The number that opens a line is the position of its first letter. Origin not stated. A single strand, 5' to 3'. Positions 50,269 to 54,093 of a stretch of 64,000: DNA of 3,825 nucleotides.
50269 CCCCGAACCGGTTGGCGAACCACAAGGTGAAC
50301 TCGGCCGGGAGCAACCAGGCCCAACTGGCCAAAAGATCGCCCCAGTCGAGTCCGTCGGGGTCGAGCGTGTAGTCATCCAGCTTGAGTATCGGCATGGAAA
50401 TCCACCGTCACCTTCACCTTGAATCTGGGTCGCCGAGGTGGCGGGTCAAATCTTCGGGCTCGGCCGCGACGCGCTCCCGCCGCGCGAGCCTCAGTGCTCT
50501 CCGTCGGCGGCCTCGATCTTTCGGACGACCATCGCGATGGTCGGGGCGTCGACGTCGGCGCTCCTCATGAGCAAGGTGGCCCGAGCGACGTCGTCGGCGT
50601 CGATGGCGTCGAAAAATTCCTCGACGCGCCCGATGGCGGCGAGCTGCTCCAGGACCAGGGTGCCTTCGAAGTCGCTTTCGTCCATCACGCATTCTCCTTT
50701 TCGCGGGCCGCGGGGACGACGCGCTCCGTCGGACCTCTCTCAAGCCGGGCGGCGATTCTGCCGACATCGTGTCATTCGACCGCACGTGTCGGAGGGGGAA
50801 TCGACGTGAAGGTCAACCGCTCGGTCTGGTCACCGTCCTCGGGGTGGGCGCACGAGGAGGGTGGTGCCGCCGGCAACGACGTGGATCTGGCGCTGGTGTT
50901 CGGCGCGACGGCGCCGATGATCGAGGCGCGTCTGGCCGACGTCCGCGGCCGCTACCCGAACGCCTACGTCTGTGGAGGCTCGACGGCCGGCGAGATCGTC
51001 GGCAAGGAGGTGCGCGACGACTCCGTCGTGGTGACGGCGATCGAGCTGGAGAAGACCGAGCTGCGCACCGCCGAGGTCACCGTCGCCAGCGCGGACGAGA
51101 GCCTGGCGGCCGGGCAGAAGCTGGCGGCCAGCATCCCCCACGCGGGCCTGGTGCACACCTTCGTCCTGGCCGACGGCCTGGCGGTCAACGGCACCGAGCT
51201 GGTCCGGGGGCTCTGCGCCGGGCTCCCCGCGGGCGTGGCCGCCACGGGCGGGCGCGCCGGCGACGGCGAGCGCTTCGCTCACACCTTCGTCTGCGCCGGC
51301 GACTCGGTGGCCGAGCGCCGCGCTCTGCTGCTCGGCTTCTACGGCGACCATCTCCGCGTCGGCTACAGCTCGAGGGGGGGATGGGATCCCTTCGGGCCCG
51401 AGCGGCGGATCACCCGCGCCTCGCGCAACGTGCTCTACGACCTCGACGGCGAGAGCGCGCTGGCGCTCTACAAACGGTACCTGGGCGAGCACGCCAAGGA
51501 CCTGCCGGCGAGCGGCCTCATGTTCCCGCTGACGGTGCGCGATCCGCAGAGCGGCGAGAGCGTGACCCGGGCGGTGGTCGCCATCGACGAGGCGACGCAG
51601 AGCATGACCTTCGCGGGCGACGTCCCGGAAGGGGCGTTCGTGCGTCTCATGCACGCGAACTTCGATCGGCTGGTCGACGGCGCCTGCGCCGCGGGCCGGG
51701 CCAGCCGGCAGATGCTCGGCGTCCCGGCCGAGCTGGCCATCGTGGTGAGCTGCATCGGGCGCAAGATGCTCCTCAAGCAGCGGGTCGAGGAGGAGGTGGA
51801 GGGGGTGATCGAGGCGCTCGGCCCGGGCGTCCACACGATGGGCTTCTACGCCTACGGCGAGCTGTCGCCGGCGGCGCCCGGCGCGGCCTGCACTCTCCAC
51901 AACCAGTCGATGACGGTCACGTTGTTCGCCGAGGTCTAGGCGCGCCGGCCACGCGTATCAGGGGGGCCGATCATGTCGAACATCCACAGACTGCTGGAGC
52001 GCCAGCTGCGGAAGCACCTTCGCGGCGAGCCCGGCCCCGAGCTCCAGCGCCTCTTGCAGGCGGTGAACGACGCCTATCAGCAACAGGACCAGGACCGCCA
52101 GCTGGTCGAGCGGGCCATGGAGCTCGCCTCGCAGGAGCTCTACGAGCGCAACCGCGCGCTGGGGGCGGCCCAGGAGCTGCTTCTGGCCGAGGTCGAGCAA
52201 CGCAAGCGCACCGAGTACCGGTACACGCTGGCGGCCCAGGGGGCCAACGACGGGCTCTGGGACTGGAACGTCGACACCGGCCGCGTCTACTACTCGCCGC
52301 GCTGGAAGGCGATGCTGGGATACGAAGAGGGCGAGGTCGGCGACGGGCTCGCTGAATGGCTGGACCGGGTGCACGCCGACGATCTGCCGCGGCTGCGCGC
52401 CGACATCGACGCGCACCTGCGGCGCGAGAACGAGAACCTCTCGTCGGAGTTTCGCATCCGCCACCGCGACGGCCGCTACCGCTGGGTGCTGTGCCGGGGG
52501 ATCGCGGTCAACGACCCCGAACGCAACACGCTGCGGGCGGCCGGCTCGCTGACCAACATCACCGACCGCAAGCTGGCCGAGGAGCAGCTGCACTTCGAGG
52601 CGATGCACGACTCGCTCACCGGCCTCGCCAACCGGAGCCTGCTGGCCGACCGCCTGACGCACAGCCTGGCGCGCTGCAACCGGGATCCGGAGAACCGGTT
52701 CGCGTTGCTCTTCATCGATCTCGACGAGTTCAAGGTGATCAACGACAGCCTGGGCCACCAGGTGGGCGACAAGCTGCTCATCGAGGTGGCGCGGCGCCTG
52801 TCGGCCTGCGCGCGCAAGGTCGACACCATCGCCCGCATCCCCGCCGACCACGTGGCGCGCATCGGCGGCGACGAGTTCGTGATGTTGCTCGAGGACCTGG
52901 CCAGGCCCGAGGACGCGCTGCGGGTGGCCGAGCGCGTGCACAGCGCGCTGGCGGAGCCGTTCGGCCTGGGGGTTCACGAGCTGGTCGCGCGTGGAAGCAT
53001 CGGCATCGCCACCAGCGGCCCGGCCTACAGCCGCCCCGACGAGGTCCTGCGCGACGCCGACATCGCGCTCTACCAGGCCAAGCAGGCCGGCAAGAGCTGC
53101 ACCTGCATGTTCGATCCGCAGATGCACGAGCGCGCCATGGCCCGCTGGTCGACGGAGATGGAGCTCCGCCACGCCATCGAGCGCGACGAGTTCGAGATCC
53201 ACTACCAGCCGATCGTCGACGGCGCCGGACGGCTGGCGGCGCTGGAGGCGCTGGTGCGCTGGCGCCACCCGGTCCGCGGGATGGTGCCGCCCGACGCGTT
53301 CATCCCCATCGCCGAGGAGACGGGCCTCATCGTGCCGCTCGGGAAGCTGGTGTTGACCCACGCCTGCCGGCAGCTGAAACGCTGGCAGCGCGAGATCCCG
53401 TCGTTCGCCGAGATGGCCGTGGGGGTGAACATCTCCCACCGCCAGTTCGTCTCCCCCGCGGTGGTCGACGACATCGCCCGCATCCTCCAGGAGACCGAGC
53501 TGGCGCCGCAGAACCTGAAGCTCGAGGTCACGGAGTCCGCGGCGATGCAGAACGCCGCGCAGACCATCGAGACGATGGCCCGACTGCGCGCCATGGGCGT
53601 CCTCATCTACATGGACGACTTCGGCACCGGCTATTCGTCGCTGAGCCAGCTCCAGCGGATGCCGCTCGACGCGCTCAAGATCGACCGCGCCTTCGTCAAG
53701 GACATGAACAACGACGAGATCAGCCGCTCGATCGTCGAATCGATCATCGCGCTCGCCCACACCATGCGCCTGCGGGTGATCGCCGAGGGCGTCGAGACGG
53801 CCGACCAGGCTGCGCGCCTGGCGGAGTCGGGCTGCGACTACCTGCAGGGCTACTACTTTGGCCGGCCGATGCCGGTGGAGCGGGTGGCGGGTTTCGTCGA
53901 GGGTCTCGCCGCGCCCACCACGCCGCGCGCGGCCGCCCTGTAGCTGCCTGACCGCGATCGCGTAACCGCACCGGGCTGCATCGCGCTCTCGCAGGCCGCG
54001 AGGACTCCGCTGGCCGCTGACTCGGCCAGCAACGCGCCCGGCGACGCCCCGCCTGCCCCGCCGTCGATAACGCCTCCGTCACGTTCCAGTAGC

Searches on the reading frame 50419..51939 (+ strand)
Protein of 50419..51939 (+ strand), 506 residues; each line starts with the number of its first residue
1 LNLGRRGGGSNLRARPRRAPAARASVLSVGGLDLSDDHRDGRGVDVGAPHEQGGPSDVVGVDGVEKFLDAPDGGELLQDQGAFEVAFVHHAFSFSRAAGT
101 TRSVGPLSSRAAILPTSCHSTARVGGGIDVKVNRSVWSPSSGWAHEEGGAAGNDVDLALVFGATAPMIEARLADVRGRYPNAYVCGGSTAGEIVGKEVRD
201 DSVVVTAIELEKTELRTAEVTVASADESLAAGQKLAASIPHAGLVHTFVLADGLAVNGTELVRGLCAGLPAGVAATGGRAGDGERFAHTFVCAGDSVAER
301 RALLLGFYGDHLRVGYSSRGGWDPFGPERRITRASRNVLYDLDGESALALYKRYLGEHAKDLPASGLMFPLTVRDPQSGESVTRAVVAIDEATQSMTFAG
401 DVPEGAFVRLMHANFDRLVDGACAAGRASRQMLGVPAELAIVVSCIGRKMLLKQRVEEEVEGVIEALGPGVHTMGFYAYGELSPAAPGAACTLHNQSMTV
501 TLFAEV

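Call 37: search_protein_families(library=pfam, proteins=[window:50419-51939:+], max_evalue=0.001)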
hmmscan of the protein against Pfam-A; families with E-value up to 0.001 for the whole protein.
window:50419-51939:+ (506 aa): 2 families
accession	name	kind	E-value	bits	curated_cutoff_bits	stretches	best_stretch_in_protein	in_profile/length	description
PF08495.15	FIST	-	2.2e-43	148.8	23.2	1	156-345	1-189/189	FIST N domain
PF10442.14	FIST_C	-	7e-36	123.7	28.5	1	347-484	1-131/131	FIST C domain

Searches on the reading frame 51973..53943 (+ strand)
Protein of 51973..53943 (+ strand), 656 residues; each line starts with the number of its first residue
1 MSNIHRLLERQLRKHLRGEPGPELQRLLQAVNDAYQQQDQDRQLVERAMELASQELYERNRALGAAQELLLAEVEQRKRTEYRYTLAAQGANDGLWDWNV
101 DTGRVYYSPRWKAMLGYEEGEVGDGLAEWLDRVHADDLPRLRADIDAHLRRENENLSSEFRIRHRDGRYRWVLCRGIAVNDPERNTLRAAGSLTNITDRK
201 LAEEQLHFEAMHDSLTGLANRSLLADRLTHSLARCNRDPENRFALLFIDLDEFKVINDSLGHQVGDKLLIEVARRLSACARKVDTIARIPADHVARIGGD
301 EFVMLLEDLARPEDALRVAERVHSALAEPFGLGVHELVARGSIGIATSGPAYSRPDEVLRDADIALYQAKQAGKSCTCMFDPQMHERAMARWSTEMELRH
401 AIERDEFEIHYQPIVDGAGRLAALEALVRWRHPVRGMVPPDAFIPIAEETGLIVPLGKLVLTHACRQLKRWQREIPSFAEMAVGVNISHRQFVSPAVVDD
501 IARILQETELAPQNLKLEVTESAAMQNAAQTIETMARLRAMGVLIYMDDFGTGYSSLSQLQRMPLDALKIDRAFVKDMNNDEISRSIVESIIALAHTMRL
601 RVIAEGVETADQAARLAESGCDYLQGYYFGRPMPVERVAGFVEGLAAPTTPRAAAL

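Call 37: search_protein_families(library=pfam, proteins=[window:51973-53943:+], max_evalue=0.001)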
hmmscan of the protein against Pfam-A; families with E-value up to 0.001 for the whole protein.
window:51973-53943:+ (656 aa): 5 families
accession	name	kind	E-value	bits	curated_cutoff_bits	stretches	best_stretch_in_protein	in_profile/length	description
PF00563.25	EAL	-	2.7e-79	266.3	31.3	1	397-632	3-236/236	EAL domain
PF00990.26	GGDEF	-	4.9e-45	153.6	23.8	1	210-375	1-160/161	Diguanylate cyclase, GGDEF domain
PF08447.18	PAS_3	-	1.6e-21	76.8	25.6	1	105-191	2-87/89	PAS fold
PF13426.13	PAS_9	-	2e-05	25.2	27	1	105-198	14-103/103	PAS domain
PF00989.32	PAS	-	8.5e-05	23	22.6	1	86-187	5-104/113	PAS fold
